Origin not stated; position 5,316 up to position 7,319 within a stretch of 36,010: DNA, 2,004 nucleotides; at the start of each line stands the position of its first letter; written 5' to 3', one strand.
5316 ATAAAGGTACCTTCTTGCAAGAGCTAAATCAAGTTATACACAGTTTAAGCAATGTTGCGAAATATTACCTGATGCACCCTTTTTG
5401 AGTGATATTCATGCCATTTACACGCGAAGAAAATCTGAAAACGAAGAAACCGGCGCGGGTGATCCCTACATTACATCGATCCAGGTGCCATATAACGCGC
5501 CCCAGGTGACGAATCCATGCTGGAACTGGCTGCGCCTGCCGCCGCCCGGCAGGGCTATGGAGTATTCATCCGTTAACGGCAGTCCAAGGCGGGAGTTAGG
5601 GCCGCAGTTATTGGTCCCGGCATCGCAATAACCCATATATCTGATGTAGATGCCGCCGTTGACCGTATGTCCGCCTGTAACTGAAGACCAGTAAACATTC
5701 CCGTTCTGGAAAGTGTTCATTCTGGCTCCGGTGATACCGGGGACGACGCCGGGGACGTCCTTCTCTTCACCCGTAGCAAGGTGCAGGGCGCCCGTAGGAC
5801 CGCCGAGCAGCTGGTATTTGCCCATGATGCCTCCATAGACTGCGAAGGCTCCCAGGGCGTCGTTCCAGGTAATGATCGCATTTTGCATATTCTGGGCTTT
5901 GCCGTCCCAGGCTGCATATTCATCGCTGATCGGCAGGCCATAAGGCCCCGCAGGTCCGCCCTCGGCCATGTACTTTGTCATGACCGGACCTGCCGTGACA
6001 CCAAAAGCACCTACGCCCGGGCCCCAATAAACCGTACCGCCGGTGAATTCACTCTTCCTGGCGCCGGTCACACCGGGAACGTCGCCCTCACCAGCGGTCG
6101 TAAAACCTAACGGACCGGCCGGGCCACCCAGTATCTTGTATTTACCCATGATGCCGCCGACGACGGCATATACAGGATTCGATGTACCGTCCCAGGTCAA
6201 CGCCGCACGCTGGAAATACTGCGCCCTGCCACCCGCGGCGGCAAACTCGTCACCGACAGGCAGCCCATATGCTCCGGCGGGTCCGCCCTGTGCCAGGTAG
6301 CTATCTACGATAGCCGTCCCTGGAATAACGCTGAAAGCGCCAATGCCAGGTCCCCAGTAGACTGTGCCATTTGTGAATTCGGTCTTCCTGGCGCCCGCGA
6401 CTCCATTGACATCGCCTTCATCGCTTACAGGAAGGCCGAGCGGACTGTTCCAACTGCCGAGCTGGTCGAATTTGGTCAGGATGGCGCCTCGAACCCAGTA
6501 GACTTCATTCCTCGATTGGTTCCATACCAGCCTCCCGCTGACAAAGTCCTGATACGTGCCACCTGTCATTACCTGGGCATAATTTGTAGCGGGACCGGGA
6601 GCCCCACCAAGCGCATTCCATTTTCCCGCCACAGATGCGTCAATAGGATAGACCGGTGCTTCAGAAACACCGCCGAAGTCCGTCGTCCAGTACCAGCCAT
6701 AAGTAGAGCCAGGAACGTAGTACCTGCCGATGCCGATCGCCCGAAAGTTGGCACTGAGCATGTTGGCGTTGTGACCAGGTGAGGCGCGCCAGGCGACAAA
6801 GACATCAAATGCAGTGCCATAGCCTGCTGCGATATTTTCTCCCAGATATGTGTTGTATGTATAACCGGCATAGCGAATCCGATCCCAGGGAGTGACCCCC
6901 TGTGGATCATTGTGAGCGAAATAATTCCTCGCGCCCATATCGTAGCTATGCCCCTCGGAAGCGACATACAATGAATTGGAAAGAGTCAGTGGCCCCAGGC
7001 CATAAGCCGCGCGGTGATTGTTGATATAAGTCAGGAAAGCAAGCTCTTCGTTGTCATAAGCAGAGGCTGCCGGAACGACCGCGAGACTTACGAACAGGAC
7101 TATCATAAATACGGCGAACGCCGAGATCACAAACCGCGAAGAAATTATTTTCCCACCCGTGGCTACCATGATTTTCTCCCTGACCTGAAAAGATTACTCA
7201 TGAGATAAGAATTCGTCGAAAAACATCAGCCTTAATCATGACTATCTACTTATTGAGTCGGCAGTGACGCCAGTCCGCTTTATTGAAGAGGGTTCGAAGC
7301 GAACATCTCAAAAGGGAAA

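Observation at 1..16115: Six-gene battery of secreted 'different head, same LGFP tail' proteins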

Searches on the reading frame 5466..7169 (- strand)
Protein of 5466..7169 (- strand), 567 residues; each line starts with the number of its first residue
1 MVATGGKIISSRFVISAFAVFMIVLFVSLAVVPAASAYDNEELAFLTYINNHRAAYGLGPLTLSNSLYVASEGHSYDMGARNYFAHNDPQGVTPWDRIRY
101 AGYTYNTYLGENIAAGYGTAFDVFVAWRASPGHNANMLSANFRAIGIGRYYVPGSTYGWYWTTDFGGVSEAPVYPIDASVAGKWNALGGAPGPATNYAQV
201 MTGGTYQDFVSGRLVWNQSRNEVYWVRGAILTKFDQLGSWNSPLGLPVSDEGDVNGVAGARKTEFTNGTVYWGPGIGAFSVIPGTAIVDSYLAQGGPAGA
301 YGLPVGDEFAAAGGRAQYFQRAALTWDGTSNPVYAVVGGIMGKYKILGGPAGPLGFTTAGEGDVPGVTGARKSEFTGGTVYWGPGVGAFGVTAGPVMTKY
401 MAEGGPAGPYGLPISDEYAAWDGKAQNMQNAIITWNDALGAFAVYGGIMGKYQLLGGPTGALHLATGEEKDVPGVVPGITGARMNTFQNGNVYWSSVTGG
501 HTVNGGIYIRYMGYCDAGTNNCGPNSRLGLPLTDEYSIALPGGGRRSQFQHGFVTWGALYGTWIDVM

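Call 6: search_protein_families(library=pfam, proteins=[window:5466-7169:-], max_evalue=0.01)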
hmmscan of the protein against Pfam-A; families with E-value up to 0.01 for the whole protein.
window:5466-7169:- (567 aa): 2 families
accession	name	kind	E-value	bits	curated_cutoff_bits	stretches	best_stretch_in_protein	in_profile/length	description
PF08310.17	LGFP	-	5.1e-56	187.3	22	7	244-299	1-53/53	LGFP repeat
PF00188.32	CAP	-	3.1e-21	76.8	21.1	1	46-165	1-117/117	Cysteine-rich secretory protein family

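Call 10: find_encoding_contigs(protein=window:5466-7169:-, flank=10000, max_places=6)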
Protein window:5466-7169:- (567 aa): no gene with exactly this product is on record in the collection.

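Call 30: search_solved_structures(query=window:5466-7169:-, max_evalue=0.001, show_alignments=1)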
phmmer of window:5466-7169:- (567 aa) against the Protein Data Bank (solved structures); distinct sequences matched with E-value up to 0.001: 3.
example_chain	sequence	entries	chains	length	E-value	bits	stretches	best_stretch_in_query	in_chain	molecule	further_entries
6swz_AAA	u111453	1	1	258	5.1e-23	84.6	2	189-323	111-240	Protein PS1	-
6sx4_AAA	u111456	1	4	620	2.5e-22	82.3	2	189-323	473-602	Protein PS1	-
4ifa_A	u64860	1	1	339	3.2e-09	39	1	53-150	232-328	Extracellular protein containing a SCP domain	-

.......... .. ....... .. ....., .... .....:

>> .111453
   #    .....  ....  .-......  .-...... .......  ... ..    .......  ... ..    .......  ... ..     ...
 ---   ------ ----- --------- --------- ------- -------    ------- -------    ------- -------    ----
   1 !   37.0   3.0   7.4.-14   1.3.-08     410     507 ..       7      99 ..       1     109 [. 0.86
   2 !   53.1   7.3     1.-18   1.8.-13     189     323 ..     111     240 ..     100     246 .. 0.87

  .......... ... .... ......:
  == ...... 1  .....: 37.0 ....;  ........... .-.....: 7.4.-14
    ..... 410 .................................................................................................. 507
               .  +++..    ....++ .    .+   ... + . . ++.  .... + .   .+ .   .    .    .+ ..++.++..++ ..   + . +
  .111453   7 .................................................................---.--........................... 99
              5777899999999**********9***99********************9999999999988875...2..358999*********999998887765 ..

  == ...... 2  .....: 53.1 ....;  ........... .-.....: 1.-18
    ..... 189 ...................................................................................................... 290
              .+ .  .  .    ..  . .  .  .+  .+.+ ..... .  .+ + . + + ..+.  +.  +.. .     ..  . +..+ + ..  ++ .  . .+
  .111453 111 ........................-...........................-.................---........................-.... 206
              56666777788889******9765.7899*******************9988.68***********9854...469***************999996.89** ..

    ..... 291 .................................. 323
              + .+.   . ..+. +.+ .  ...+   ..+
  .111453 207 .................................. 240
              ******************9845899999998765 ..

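Call 76: search_protein_families(library=ncbifam, proteins=[window:5466-7169:-], max_evalue=0.001)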
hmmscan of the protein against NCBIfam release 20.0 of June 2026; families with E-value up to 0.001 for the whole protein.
window:5466-7169:- (567 aa): 2 families
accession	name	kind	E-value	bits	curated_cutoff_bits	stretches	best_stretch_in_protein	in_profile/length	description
TIGR02909.1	spore_YkwD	subfamily_domain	1.7e-23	82.9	171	1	40-165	3-125/127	uncharacterized protein, YkwD family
NF052539.1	DivAsocLipDalA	equivalog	2.1e-16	60.2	200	1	44-155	50-160/169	divisome-associated lipoprotein DalA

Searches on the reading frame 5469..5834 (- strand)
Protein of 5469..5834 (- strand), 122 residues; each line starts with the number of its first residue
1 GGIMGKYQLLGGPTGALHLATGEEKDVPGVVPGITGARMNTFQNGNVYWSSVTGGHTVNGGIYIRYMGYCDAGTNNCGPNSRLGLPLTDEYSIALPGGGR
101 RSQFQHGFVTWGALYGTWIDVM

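Call 22: find_related_loci(query=A1, collection=genome_contigs, flank=10000)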
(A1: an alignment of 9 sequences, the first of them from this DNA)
Query A1 (122 aa) in genome_contigs; peptide patterns used: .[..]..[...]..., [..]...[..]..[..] (x = any residue, [..] = any of these).
47 stretches matched a pattern; 15 encode a relative of the query (tblastn E <= 1e-3); 15 distinct loci.
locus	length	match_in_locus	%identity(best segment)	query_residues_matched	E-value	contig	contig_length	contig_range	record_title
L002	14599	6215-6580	91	1-122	7e-75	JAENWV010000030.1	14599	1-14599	MAG: Thermoleophilia bacterium isolate 5_8_m_bin1 k141_129357_length_14599_cov_62.8929, whole genome shotgun sequence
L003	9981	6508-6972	43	1-116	4e-18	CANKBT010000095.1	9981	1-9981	MAG: Frankiaceae bacterium isolate RH-23may17-905 genome assembly, contig: RH-23may17-C54595, whole genome shotgun seque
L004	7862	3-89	76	94-122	7e-12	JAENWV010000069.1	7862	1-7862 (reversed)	MAG: Thermoleophilia bacterium isolate 5_8_m_bin1 k141_481202_length_7862_cov_51.6674, whole genome shotgun sequence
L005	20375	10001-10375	40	1-117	6e-11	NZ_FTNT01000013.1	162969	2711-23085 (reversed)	Williamsia sterculiae strain CPCC 203464, whole genome shotgun sequence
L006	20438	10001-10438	35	1-111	1e-9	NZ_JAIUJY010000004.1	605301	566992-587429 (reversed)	Blastococcus sp. LR1 contig00004, whole genome shotgun sequence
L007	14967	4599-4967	38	1-111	1e-9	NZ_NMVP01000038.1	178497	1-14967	Enemella evansiae strain NML 020265 NML020265_9, whole genome shotgun sequence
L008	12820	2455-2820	34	1-117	2e-9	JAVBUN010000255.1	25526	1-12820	MAG: Microbacterium sp. isolate EPI_MAG_00280 c_000001808520, whole genome shotgun sequence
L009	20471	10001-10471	40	1-116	6e-9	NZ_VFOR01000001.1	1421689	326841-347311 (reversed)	Propioniferax innocua strain DSM 8251 Ga0197512_11, whole genome shotgun sequence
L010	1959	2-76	76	98-122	2e-8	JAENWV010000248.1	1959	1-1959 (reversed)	MAG: Thermoleophilia bacterium isolate 5_8_m_bin1 k141_932733_length_1959_cov_169.3839, whole genome shotgun sequence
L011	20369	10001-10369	29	1-116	8e-8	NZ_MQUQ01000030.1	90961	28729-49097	Amycolatopsis coloradensis strain DSM 44225 contig_30, whole genome shotgun sequence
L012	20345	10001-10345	33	1-118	1e-6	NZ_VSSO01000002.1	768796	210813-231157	Lolliginicoccus suaedae strain LNNU 331112 NODE_2_length_768796_cov_366.419_ID_417, whole genome shotgun sequence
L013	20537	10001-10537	32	35-118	4e-6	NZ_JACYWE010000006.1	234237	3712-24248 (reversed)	Lolliginicoccus lacisalsi strain G463 scaffold39_234237, whole genome shotgun sequence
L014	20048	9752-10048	38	1-117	2e-8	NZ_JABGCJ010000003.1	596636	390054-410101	Modestobacter italicus strain CPCC 205242 Scaffold3_1, whole genome shotgun sequence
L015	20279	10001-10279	33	2-111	8e-6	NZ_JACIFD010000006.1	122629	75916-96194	Canibacter oris strain DSM 27064 Ga0197578_06, whole genome shotgun sequence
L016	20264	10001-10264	28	7-109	2e-4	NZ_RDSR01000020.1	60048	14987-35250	Cryobacterium tepidiphilum strain NEAU-85 Scaffold20, whole genome shotgun sequence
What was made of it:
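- Tried and rejected: The genome_contigs scan with the terminal-unit alignment found only one species-level genome with this tail type (call 22).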

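Call 23: find_related_loci(query=A1, collection=metagenome_contigs, flank=10000)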
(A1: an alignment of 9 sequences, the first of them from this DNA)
Query A1 (122 aa) in metagenome_contigs; peptide patterns used: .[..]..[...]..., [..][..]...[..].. (x = any residue, [..] = any of these).
100 stretches matched a pattern; 22 encode a relative of the query (tblastn E <= 1e-3); 22 distinct loci.
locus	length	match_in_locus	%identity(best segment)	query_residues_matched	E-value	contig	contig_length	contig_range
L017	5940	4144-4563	89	1-122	1e-72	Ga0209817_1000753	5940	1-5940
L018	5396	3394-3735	60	1-122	5e-44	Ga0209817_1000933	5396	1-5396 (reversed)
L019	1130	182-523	60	1-122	3e-45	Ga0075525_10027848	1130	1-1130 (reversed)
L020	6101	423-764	60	1-122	1e-43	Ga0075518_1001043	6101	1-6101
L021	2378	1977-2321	56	1-122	3e-42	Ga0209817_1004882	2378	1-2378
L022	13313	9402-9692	39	3-116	3e-20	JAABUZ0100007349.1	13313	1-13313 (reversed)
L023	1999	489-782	39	1-113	1e-18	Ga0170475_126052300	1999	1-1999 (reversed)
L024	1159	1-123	71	82-122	2e-17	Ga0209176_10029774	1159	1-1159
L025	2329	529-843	39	1-113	3e-17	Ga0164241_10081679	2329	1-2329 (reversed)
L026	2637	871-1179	36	1-117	1e-13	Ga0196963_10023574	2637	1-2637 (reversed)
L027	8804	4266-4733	34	1-117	1e-13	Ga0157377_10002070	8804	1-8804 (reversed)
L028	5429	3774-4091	36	1-120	2e-13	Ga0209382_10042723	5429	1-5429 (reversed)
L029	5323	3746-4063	36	1-120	3e-13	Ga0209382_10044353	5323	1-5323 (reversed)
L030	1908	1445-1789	39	38-111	1e-11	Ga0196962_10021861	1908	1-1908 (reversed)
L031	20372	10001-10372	38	1-111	9e-10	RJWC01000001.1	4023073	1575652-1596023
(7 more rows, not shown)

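Call 41: search_protein_families(library=pfam, proteins=[L004:770-1210:+, L004:1532-2788:-, L004:2897-3550:-, L004:3547-4488:-, L004:4481-5860:-, L004:5857-6753:-, L004:6774-7568:-, L018:1822-3738:+, L021:141-2321:+, L017:65-2209:+], max_evalue=0.001)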
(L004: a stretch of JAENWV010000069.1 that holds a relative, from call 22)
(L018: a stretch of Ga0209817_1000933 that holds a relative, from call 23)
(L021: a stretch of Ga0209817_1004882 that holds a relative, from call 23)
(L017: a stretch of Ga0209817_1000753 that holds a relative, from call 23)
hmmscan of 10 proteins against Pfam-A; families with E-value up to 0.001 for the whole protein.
L004:770-1210:+ (146 aa): 0 families

L004:1532-2788:- (418 aa): 3 families
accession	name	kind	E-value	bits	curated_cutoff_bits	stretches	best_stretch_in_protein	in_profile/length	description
PF07497.18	Rho_RNA_bind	-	2.3e-32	111.1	27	1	53-124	2-73/73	Rho termination factor, RNA-binding domain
PF00006.31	ATP-synt_ab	-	9.8e-25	87.9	29.5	1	156-359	3-211/213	ATP synthase alpha/beta family, nucleotide-binding domain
PF19568.5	Spore_III_AA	-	7.3e-05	22.4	27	1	151-210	128-188/306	Sporulation stage III, protein AA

L004:2897-3550:- (217 aa): 1 family
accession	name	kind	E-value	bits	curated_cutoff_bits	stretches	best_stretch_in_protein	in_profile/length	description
PF00923.25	TAL_FSA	-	3.2e-64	217.5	27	1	4-215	1-283/285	Transaldolase/Fructose-6-phosphate aldolase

L004:3547-4488:- (313 aa): 8 families
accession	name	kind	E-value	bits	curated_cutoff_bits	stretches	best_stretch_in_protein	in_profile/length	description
PF13671.12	AAA_33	-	1.3e-07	32.5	27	1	99-201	2-76/143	AAA domain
PF13238.12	AAA_18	-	6.3e-06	27.1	29.4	1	99-231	1-103/128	AAA domain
PF13207.12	AAA_17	-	1.4e-05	25.8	27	1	103-137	2-36/136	AAA domain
PF03477.21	ATP-cone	-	2.4e-05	25.2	25.8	0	20-90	12-85/88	ATP cone domain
PF07728.20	AAA_5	-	0.00011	22.7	22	0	99-206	2-104/139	AAA domain (dynein-related subfamily)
PF06414.18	Zeta_toxin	-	0.00042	20.2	22.3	0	93-125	13-49/199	Zeta toxin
PF13481.12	AAA_25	-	0.00062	19.9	27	0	79-119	16-56/195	AAA domain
PF01583.26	APS_kinase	-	0.00067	20.2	21.1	0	96-139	2-45/152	Adenylylsulphate kinase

L004:4481-5860:- (459 aa): 0 families

L004:5857-6753:- (298 aa): 2 families
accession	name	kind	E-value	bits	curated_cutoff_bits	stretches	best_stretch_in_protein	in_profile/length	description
PF00149.33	Metallophos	-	1.8e-18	68.1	21.5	1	44-223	3-191/191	Calcineurin-like phosphoesterase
PF12850.12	Metallophos_2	-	2.3e-10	41.1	27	1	44-257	3-151/154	Calcineurin-like phosphoesterase superfamily domain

L004:6774-7568:- (264 aa): 1 family
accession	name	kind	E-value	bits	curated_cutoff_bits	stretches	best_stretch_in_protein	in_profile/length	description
PF03309.20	Pan_kinase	-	7.4e-71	238.7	24.7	1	5-209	1-205/205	Type III pantothenate kinase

L018:1822-3738:+ (638 aa): 2 families
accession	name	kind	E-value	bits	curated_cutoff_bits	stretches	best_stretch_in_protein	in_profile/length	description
PF08310.17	LGFP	-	1.3e-36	125.2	22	4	434-486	1-51/53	LGFP repeat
PF19077.6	Big_13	-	1.3e-07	32.5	27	0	307-363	44-100/102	Bacterial Ig-like domain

L021:141-2321:+ (727 aa): 2 families
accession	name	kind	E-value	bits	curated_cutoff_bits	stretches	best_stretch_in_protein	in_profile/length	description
PF08310.17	LGFP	-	4.5e-40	136.2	22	5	471-519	4-53/53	LGFP repeat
PF15902.12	Sortilin-Vps10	-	6.8e-09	35.5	33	1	68-178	3-114/446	Sortilin, neurotensin receptor 3,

L017:65-2209:+ (715 aa): 2 families
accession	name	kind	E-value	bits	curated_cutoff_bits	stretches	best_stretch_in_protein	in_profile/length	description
PF08310.17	LGFP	-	2.3e-35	121.1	22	3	449-498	4-53/53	LGFP repeat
PF01510.30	Amidase_2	-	1.9e-14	54.6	26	1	251-403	3-131/131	N-acetylmuramoyl-L-alanine amidase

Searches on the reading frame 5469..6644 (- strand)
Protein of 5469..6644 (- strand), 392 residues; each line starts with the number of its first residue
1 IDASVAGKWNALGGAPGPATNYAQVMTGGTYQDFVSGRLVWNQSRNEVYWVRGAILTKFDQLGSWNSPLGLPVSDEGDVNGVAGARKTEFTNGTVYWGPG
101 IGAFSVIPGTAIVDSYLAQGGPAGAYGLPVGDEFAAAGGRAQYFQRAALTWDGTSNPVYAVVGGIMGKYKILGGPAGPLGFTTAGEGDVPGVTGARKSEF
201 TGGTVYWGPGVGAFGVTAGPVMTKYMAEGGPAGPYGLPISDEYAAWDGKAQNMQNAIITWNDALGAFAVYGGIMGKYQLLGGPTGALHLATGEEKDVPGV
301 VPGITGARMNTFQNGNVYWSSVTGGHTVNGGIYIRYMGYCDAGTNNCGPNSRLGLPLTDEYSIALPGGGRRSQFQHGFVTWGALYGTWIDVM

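Call 16: find_homologous_proteins(query=window:5469-6644:-, max_evalue=1e-10)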
Query seq(392 aa) (392 aa): 118 proteins with E <= 1e-10 among 8000 candidates.
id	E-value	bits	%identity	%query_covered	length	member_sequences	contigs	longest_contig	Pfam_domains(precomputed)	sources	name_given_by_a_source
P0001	6.0e-209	712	79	100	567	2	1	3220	PF08310.18,PF00188.33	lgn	-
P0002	3.8e-156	538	50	98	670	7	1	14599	PF08310.18,PF01832.26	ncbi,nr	ncbi:MAG: glucosaminidase domain-containing protein [Thermoleophilia bacterium]|nr:glucosaminidase d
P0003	1.0e-137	478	56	100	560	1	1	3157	PF08310.18,PF00188.33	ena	-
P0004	2.1e-104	368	62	63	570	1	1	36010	PF08310.18,PF02156.22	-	-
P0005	5.0e-104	367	52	65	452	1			PF08310.18,PF00188.33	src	-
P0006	4.8e-102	360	56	69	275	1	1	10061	PF08310.18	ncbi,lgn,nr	ncbi:MAG: hypothetical protein Q7K29_02350 [Thermoleophilia bacterium]|nr:hypothetical protein [Ther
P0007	3.9e-97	344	54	74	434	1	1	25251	PF08310.18,PF01839.30,PF16410.11,PF13517.13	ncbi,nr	ncbi:MAG: FG-GAP-like repeat-containing protein, partial [Thermoleophilia bacterium]|nr:FG-GAP-like 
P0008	2.0e-78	282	41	98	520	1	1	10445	PF08310.18,PF01183.27,PF19564.5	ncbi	ncbi:MAG: hypothetical protein NVSMB13_15340 [Mycobacteriales bacterium]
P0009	9.6e-77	277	38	99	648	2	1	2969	PF08310.18,PF00188.33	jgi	-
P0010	2.8e-69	252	36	92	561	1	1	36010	PF08310.18,PF01832.26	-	-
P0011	1.7e-62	230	35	96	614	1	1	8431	PF08310.18,PF26571.1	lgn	-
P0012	4.9e-59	218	40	98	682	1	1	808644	PF08310.18,PF01183.27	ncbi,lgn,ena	-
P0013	1.3e-53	201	35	91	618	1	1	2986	PF08310.18,PF26571.1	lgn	-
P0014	2.8e-52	196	36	84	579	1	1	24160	PF08310.18,PF26571.1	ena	-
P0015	2.9e-45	173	40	81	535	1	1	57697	PF08310.18,PF19855.5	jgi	jgi:uncharacterized protein with LGFP repeats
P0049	5.6e-26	110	39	55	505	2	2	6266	PF08310.18,PF02156.22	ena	-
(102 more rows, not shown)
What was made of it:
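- LGFP is also fused to GH3, GH43, GH25, deacetylases and other heads elsewhere (call 16).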

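Call 18: find_encoding_contigs(protein=P0002, flank=10000, max_places=4)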
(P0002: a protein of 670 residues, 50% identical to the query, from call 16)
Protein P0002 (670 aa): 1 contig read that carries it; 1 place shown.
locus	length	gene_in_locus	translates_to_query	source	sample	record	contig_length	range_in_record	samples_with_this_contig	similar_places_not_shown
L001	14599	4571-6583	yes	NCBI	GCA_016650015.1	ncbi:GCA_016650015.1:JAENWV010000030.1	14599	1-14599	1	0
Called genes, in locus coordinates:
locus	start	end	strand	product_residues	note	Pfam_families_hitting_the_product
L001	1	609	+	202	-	PF08310:LGFP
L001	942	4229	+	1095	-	PF14870:PSII_BNR, PF08310:LGFP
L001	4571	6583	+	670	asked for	PF01832:Glucosaminidase (weak), PF08310:LGFP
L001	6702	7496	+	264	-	PF01061:ABC2_membrane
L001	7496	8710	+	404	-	PF00005:ABC_tran, PF13304:AAA_21 (faint), PF14524:Wzt_C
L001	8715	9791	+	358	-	PF08241:Methyltransf_11, PF13649:Methyltransf_25 (weak)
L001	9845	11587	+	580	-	PF00535:Glycos_transf_2, PF10111:Glyco_tranf_2_2 (weak), PF02709:Glyco_transf_7C (faint), PF00535:Glycos_transf_2, PF13641:Glyco_tranf_2_3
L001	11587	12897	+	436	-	PF21374:WsaF_N, PF22772:WsaF_C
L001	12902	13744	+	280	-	PF13489:Methyltransf_23 (weak), PF13847:Methyltransf_31, PF08241:Methyltransf_11, PF08242:Methyltransf_12, PF13649:Methyltransf_25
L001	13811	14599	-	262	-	?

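Call 19: find_encoding_contigs(protein=P0007, flank=10000, max_places=4)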
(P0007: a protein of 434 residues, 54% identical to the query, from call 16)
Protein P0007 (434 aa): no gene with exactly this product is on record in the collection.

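Call 71: find_encoding_contigs(protein=P0049, flank=5000, max_places=3)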
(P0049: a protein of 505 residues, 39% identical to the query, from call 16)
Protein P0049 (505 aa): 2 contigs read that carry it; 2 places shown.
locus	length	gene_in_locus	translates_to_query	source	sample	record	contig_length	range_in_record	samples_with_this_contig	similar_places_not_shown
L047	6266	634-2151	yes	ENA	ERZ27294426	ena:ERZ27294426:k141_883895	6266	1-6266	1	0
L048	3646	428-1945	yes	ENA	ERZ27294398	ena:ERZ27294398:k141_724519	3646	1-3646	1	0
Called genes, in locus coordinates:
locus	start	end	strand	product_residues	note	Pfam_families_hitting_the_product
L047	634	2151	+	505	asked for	PF02156:Glyco_hydro_26, PF08310:LGFP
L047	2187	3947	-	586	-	PF01609:DDE_Tnp_1, PF13701:DDE_Tnp_1_4 (weak)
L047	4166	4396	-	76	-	-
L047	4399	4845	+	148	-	PF01184:Gpr1_Fun34_YaaH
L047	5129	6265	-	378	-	?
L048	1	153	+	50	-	?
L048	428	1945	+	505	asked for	PF02156:Glyco_hydro_26, PF08310:LGFP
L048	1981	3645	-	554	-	?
